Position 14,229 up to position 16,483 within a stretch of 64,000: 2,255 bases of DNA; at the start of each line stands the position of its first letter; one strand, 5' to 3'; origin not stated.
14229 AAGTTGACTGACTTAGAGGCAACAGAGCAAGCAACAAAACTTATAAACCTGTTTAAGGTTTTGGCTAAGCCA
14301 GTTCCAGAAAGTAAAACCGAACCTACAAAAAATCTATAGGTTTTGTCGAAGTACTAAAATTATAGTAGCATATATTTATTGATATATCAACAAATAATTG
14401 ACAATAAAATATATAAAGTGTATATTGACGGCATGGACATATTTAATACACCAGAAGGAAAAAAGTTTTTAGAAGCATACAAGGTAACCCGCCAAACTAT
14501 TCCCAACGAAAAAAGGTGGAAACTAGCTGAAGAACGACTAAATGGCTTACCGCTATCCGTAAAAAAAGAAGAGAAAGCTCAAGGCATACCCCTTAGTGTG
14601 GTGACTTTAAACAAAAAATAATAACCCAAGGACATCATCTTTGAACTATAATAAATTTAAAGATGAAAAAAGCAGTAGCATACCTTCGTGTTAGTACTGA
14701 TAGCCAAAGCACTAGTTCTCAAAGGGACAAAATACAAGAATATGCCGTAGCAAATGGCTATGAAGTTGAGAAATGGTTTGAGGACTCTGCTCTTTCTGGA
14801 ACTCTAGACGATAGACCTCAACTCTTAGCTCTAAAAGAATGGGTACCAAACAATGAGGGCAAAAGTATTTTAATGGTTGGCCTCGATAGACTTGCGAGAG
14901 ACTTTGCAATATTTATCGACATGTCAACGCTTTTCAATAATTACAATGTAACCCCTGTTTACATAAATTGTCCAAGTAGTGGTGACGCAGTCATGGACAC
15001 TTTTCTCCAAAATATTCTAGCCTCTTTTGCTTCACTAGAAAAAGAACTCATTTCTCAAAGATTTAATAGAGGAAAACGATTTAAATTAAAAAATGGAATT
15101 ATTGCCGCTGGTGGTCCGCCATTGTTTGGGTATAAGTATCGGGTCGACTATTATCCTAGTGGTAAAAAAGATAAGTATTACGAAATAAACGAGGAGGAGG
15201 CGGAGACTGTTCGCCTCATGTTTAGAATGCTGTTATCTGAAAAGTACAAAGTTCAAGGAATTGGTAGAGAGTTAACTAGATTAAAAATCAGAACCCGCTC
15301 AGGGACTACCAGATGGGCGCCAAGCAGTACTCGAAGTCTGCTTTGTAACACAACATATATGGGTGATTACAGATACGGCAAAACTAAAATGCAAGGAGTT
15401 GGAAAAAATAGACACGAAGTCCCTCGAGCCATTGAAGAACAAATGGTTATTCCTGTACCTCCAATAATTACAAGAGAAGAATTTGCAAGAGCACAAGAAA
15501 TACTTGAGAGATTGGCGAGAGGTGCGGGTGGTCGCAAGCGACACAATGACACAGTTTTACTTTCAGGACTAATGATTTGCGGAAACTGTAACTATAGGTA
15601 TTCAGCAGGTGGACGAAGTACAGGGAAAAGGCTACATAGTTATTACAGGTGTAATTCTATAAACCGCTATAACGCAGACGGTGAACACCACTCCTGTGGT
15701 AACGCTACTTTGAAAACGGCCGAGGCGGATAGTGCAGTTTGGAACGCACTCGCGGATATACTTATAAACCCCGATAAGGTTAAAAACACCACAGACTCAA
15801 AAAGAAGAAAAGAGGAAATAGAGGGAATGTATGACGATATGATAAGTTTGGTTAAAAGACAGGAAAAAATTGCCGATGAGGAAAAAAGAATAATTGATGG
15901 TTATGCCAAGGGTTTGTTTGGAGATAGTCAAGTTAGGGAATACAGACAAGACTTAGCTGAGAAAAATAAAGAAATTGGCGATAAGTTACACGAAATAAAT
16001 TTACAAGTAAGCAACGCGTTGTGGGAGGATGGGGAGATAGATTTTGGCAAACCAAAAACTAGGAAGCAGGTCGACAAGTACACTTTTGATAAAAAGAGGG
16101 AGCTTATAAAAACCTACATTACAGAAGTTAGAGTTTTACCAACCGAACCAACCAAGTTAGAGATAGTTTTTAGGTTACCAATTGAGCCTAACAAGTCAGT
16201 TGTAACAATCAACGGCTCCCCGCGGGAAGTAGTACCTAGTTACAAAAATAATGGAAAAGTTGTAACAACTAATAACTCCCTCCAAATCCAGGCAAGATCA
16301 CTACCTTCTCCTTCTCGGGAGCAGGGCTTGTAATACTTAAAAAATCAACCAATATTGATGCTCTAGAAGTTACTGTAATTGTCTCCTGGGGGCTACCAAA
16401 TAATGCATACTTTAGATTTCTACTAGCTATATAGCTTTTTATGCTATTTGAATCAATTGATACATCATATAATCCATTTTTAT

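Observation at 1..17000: A ~15.6-kb serine-integrase element appears to split an LCAT-type secreted lipase gene exactly at its oxyanion (PGFGGS) motif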

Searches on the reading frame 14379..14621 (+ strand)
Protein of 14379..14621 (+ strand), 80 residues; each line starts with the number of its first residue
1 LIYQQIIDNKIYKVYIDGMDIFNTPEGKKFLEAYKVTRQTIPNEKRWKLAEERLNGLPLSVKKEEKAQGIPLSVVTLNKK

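Call 38: search_protein_families(library=phrogs, max_evalue=0.01, proteins=[window:14379-14621:+])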
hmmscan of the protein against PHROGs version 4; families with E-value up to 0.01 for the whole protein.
window:14379-14621:+ (80 aa): 0 families
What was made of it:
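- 14166..14621 (+): Two small ORFs (57 and 80 aa) just upstream of int. They are candidate recombination directionality factors by position only. No family hit (call 38).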

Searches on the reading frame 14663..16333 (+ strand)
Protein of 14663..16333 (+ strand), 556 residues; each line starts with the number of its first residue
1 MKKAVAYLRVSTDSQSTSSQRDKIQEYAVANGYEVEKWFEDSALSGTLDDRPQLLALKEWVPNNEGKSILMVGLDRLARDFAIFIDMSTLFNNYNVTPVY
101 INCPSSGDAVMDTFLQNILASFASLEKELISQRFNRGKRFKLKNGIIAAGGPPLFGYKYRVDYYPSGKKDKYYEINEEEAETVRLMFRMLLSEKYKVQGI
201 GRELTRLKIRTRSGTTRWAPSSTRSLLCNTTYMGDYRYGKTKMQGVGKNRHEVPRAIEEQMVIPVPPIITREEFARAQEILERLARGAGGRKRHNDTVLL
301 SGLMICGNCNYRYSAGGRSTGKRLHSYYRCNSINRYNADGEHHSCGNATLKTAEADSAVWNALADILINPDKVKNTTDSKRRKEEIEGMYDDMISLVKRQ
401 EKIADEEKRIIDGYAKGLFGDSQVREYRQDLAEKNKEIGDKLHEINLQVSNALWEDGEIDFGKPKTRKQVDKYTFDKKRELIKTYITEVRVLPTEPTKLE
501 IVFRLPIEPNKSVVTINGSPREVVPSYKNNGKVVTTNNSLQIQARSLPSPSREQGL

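Call 5: search_protein_families(library=pfam, max_evalue=0.01, proteins=[window:14663-16333:+])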
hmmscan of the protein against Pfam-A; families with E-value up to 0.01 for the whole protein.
window:14663-16333:+ (556 aa): 3 families
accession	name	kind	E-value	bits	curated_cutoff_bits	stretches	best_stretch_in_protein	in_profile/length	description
PF00239.26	Resolvase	-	3.6e-25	89.2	23.3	1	4-145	1-143/145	Resolvase, N terminal domain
PF07508.19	Recombinase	-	5.7e-21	75.1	21.1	1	177-282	1-100/102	Recombinase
PF13408.12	Zn_ribbon_recom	-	3.2e-11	43.8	25.3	1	299-363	1-57/58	Recombinase zinc beta ribbon domain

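Call 6: search_protein_families(library=phrogs, max_evalue=0.001, proteins=[window:14663-16333:+])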
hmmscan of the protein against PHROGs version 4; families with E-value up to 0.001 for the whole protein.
window:14663-16333:+ (556 aa): 3 families
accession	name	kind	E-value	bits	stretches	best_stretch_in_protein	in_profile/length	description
phrog_95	-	integration and excision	2.3e-89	301.7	1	1-515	87-585/651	integrase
phrog_125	-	DNA, RNA and nucleotide metabolism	8.8e-25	88.7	1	1-280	19-247/254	DNA invertase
phrog_6620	-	integration and excision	2.9e-06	28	1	2-103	56-155/201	transposase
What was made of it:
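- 14663..16333 (+): Large serine integrase, 556 aa in the integrated state. Its last 17 codons are host DNA. Pfam Resolvase 3.6e-25, Recombinase 5.7e-21, Zn_ribbon_recom 3.2e-11 (call 5). phrog_95 integrase, 2.3e-89 (call 6).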

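Call 19: find_related_loci(query=window:14663-16333:+, collection=genome_contigs, flank=10000)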
Query window:14663-16333:+ (556 aa) in genome_contigs; peptide patterns used: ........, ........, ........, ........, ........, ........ (x = any residue, [..] = any of these).
90 stretches matched a pattern, but none encodes a relative of the query by tblastn (E <= 1e-3).

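Call 20: find_related_loci(query=window:14663-16333:+, collection=viral_contigs, flank=10000)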
Query window:14663-16333:+ (556 aa) in viral_contigs; peptide patterns used: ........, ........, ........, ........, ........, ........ (x = any residue, [..] = any of these).
19 stretches matched a pattern, but none encodes a relative of the query by tblastn (E <= 1e-3).
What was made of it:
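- Tried and rejected: Single-protein searches for integrase relatives in GTDB genomes and in IMG/VR found nothing (calls 19, 20).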

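Call 21: find_homologous_proteins(query=window:14663-16333:+, max_evalue=1e-20)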
Query window:14663-16333:+ (556 aa): 14 proteins with E <= 1e-20 among 8000 candidates.
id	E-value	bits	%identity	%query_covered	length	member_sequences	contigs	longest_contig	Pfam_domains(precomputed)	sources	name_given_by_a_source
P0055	0.0e+0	1261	100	100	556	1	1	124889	PF07508.20,PF00239.27,PF13408.13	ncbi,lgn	-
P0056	1.9e-257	873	71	94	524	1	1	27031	PF07508.20,PF00239.27,PF13408.13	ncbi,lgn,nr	ncbi:MAG TPA: recombinase family protein [Spirochaetia bacterium]|nr:recombinase family protein [Spi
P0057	6.8e-254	861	73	93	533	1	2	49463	PF07508.20,PF00239.27,PF13408.13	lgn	-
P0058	3.5e-250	849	70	95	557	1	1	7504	PF07508.20,PF00239.27,PF13408.13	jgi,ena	-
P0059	5.7e-201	687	56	97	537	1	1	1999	PF07508.20,PF00239.27,PF13408.13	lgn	-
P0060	4.1e-175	601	54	93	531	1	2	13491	PF07508.20,PF00239.27,PF13408.13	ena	-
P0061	5.4e-175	601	53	93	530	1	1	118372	PF07508.20,PF00239.27,PF13408.13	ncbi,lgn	-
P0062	1.8e-174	599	53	94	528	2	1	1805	PF07508.20,PF00239.27,PF13408.13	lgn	-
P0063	1.4e-34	138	28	88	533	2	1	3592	PF07508.20,PF00239.27,PF13408.13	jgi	-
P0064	1.6e-31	128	27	88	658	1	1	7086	PF07508.20,PF00239.27,PF13408.13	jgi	jgi:site-specific DNA recombinase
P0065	6.2e-28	116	26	91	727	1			PF07508.20,PF00239.27,PF13408.13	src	-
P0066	2.3e-27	114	26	98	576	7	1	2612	PF07508.20,PF00239.27,PF13408.13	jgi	-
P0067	1.0e-24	105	30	67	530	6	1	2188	PF07508.20,PF00239.27,PF13408.13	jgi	jgi:site-specific DNA recombinase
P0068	6.6e-23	99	26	88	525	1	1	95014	PF07508.20,PF00239.27,PF13408.13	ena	-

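Call 22: find_encoding_contigs(protein=P0056, flank=10000, max_places=2)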
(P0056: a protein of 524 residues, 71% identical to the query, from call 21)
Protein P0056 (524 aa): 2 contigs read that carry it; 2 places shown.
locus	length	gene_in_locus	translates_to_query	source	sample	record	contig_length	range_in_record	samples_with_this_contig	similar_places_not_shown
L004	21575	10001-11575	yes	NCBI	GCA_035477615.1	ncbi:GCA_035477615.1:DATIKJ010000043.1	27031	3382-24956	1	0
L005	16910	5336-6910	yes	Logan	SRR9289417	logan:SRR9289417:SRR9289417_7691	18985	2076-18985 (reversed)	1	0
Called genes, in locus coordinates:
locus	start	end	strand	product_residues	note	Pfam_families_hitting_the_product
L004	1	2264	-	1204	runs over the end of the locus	-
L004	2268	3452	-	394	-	-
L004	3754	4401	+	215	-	-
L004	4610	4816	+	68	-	-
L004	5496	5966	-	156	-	-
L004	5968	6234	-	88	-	-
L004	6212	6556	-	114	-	-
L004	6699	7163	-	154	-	-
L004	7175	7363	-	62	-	-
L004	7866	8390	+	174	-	PF13545:HTH_Crp_2 (weak)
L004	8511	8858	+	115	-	-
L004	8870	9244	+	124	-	-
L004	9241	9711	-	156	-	-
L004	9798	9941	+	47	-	-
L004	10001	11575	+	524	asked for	PF00239:Resolvase, PF07508:Recombinase, PF13408:Zn_ribbon_recom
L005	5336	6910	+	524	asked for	PF00239:Resolvase, PF07508:Recombinase, PF13408:Zn_ribbon_recom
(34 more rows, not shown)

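Call 23: find_encoding_contigs(protein=P0057, flank=10000, max_places=2)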
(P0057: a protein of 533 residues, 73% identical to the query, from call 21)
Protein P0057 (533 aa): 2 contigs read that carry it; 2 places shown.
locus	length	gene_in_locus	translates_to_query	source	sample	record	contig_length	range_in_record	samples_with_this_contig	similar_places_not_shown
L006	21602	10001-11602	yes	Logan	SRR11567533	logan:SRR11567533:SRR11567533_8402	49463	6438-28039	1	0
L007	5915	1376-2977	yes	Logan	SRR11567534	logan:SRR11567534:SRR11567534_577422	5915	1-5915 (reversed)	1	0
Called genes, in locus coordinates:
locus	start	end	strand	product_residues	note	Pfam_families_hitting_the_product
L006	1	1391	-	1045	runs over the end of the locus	-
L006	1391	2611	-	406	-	-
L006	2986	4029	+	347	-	PF00565:SNase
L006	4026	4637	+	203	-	-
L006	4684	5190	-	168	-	-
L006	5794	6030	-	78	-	-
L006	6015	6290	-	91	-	-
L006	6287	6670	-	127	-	-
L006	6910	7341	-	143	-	-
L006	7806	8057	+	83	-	-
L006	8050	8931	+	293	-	PF13545:HTH_Crp_2 (weak), PF08279:HTH_11 (weak)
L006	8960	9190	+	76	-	-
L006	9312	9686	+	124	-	-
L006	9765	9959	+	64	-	-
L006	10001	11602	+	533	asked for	PF00239:Resolvase, PF07508:Recombinase, PF13408:Zn_ribbon_recom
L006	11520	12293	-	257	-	-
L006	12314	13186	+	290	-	PF10111:Glyco_tranf_2_2 (faint), PF13641:Glyco_tranf_2_3, PF00535:Glycos_transf_2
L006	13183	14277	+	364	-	PF13439:Glyco_transf_4, PF20706:GT4-conflict (weak), PF00534:Glycos_transf_1, PF13692:Glyco_trans_1_4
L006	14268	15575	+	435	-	PF01943:Polysacc_synt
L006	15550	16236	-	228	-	PF13489:Methyltransf_23 (weak), PF08241:Methyltransf_11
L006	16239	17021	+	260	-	PF00535:Glycos_transf_2 (faint), PF13641:Glyco_tranf_2_3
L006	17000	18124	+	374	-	PF01757:Acyl_transf_3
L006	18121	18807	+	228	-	PF00535:Glycos_transf_2 (weak)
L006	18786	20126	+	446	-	-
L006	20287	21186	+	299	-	PF04932:Wzy_C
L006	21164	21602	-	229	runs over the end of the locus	PF19077:Big_13 (faint), PF27332:TP_0781 (faint), PF09136:Glucodextran_B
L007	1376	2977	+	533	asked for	PF00239:Resolvase, PF07508:Recombinase, PF13408:Zn_ribbon_recom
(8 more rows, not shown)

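Call 24: find_encoding_contigs(protein=P0058, flank=10000, max_places=2)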
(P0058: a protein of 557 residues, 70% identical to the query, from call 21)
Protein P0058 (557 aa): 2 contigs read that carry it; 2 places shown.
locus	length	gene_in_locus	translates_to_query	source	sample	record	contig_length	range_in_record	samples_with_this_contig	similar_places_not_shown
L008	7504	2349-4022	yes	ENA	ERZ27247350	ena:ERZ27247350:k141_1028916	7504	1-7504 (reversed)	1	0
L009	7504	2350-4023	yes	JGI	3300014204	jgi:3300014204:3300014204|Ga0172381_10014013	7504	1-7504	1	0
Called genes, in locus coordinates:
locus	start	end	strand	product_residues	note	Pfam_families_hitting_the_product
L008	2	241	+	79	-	?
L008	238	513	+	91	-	-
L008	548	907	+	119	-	-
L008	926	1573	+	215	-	PF13643:DUF4145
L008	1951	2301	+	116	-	-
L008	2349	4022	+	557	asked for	PF00239:Resolvase, PF07508:Recombinase, PF13408:Zn_ribbon_recom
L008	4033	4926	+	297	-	PF00188:CAP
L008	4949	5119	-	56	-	-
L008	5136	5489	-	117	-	-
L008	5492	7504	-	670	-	?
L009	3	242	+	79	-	?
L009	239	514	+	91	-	-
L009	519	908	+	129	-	-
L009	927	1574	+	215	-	PF13643:DUF4145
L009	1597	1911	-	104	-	-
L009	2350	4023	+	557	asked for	PF00239:Resolvase, PF07508:Recombinase, PF13408:Zn_ribbon_recom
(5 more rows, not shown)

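Call 25: find_encoding_contigs(protein=P0061, flank=10000, max_places=2)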
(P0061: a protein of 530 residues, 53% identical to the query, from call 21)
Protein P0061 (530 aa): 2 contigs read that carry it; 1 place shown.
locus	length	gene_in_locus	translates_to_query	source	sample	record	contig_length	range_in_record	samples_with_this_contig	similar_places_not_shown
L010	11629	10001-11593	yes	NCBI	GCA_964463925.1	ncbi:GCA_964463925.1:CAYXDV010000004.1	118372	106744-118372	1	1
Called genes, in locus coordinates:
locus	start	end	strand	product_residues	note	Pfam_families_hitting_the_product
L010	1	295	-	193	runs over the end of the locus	PF10502:Peptidase_S26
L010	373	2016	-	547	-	PF02450:LCAT, PF00561:Abhydrolase_1 (weak), PF02089:Palm_thioest, PF07819:PGAP1 (weak)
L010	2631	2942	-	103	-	-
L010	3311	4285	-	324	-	-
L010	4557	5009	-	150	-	PF05656:DUF805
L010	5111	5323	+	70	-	PF01381:HTH_3, PF13560:HTH_31 (weak)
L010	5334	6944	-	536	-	PF02463:SMC_N, PF13175:AAA_15, PF13476:AAA_23 (weak), PF13304:AAA_21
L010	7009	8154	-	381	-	PF20731:RE_NgoFVII_C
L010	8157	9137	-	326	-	PF00145:DNA_methylase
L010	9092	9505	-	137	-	PF03852:Vsr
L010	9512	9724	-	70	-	-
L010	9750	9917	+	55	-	-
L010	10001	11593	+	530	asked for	PF00239:Resolvase, PF07508:Recombinase, PF13408:Zn_ribbon_recom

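Call 26: find_encoding_contigs(protein=P0060, flank=10000, max_places=2)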
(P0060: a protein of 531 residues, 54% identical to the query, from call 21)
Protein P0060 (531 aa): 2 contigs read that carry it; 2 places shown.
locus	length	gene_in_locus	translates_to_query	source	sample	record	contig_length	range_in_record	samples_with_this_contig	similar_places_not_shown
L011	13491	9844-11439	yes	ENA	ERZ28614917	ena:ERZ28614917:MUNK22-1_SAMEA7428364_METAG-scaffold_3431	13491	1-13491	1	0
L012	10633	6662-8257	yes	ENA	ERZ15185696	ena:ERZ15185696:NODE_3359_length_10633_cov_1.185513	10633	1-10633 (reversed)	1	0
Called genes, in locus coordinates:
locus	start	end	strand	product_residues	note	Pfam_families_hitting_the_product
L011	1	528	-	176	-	?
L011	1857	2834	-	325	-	-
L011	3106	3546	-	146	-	PF05656:DUF805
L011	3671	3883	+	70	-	PF01381:HTH_3, PF13560:HTH_31 (faint)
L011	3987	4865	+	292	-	PF14022:DUF4238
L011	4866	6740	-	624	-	PF02463:SMC_N (weak), PF11398:DUF2813 (faint), PF13175:AAA_15, PF13476:AAA_23 (weak), PF13304:AAA_21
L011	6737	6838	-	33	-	-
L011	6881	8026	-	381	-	PF20731:RE_NgoFVII_C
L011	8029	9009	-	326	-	PF00145:DNA_methylase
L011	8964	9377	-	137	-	PF03852:Vsr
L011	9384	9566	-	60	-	-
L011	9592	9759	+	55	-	-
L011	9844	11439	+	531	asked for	PF00239:Resolvase, PF07508:Recombinase, PF13408:Zn_ribbon_recom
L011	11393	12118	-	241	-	-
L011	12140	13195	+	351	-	PF00534:Glycos_transf_1, PF13692:Glyco_trans_1_4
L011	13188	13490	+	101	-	?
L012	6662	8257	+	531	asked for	PF00239:Resolvase, PF07508:Recombinase, PF13408:Zn_ribbon_recom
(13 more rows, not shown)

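Call 32: find_related_loci(query=A2, collection=metagenome_contigs, flank=10000)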
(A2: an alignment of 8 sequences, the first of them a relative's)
Query A2 (556 aa) in metagenome_contigs; peptide patterns used: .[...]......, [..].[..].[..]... (x = any residue, [..] = any of these).
600 stretches matched a pattern (row limit reached: there are more); 4 encode a relative of the query (tblastn E <= 1e-3); 4 distinct loci.
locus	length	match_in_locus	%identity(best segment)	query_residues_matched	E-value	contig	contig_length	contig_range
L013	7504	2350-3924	70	1-527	0e+0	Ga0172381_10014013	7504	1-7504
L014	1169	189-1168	70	1-180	3e-90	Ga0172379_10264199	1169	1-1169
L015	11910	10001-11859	26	1-379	1e-19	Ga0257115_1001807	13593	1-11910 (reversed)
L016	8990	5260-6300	24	1-356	3e-12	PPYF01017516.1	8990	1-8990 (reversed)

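Call 33: find_related_loci(query=A2, collection=genome_contigs, flank=10000)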
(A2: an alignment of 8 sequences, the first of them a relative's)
Query A2 (556 aa) in genome_contigs; peptide patterns used: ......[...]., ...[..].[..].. (x = any residue, [..] = any of these).
98 stretches matched a pattern; 3 encode a relative of the query (tblastn E <= 1e-3); 3 distinct loci.
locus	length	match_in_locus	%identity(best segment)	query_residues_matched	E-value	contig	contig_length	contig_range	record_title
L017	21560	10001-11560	71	1-520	0e+0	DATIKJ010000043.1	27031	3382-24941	MAG TPA_asm: Spirochaetia bacterium isolate SMAG_U15715 k141_33575, whole genome shotgun sequence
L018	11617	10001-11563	53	2-520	0e+0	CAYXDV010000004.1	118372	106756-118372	MAG TPA_asm: uncultured Gammaproteobacteria bacterium isolate SRP170004_co1_52 genome assembly, contig: NODE_165_length_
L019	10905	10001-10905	69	1-155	2e-68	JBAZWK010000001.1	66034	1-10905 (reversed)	MAG: Candidatus Shapirobacteria bacterium isolate SO_2017_GW1_30 NODE_2410_length_66034_cov_1.073088_OW334_2017, whole g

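Call 34: find_related_loci(query=A2, collection=viral_contigs, flank=10000)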
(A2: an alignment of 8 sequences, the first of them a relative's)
Query A2 (556 aa) in viral_contigs; peptide patterns used: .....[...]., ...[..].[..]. (x = any residue, [..] = any of these).
256 stretches matched a pattern; 3 encode a relative of the query (tblastn E <= 1e-3); 3 distinct loci.
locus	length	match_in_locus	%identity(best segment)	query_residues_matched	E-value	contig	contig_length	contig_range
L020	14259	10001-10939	27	1-318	1e-15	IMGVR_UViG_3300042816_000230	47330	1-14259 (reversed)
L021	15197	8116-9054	26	1-318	2e-15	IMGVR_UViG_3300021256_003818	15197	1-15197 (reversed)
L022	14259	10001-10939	27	1-318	1e-15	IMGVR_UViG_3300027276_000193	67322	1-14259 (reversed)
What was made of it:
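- Tried and rejected: The alignment-based repeats added only L019, a copy truncated at 155 aa, and distant integrases at 24-27% identity (calls 32-34).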

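Call 35: list_cluster_members(proteins=[P0003, P0055, P0056, P0061, P0007])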
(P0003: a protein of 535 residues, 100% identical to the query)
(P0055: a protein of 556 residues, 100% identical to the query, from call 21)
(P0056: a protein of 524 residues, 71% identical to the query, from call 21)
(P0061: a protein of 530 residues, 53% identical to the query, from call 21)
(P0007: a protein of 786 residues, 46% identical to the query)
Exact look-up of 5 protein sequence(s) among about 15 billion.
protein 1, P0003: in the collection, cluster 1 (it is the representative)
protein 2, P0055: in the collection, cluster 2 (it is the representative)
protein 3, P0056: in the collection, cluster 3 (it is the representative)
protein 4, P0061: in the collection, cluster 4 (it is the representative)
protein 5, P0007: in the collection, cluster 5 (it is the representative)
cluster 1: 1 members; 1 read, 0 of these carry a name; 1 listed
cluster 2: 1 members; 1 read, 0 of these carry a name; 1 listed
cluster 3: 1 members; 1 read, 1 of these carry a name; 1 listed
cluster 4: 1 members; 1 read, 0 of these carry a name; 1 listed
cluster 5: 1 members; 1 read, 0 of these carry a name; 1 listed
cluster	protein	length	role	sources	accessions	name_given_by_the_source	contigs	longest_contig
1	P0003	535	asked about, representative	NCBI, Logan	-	-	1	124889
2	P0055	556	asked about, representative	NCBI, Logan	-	-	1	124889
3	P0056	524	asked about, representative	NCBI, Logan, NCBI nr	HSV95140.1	MAG TPA: recombinase family protein [Spirochaetia bacterium] | recombinase family protein [Spirochaetia bacterium]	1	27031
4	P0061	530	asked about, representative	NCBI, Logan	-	-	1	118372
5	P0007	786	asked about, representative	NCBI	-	-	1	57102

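Call 69: search_protein_families(library=ncbifam, max_evalue=0.01, proteins=[window:14663-16333:+])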
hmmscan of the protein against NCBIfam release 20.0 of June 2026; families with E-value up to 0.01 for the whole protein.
window:14663-16333:+ (556 aa): 6 families
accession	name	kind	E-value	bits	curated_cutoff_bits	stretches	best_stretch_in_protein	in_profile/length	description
NF041201.1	recomb_XisF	equivalog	2.3e-30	106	375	1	5-386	2-379/465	fdxN element excision recombinase XisF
NF047344.1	SCCmet_CcrA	equivalog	5.3e-17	62.1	700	1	1-236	1-221/442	cassette chromosome recombinase CcrA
NF047343.1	SCCmet_CcrB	equivalog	6.4e-17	61.4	900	1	2-387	7-384/542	cassette chromosome recombinase CcrB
NF047347.1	SCCmet_CcrC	equivalog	2.5e-14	52.7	900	1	2-448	2-455/558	cassette chromosome recombinase CcrC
NF009949.0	PRK13413.1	equivalog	9.5e-09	35.2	272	1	5-137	3-134/203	master DNA invertase Mpi family serine-type recombinase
NF033518.0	transpos_IS607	equivalog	1.7e-06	27.7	110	1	2-101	54-152/187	IS607 family transposase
